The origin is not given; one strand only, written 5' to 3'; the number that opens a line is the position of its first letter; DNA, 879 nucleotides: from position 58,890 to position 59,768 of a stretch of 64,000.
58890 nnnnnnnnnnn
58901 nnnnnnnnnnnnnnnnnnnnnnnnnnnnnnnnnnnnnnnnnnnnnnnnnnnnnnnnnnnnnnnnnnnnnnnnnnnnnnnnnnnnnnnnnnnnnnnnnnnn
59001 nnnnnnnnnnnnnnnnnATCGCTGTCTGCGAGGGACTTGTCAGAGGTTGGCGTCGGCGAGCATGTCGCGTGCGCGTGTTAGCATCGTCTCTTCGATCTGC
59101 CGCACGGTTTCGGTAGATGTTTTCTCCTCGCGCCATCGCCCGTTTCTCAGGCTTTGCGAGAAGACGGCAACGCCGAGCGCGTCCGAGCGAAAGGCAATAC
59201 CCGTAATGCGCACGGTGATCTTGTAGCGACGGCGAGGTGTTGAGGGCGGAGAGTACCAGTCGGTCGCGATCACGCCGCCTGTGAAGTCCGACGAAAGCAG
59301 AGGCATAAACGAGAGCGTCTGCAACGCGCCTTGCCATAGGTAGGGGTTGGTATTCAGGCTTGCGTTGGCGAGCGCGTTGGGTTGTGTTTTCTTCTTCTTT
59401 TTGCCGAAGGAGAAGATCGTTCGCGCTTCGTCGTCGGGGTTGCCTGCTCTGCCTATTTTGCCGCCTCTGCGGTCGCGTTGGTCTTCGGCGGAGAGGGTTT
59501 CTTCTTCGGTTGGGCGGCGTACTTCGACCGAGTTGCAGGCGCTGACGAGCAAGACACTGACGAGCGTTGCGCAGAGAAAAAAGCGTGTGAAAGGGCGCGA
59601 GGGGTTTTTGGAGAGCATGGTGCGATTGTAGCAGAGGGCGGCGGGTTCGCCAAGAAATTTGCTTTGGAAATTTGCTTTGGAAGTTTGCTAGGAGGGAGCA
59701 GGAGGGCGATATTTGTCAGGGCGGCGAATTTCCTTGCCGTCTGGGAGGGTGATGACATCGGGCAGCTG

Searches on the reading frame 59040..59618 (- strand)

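Call 38: search_protein_families(library=pfam, proteins=[window:59040-59618:-], max_evalue=0.00001)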
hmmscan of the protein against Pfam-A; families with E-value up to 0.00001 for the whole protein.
window:59040-59618:- (192 aa): 1 family
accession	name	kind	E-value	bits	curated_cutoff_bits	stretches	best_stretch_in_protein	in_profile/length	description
PF12100.13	DUF3576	-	6.3e-33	113.4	25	1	89-186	2-99/101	Domain of unknown function (DUF3576)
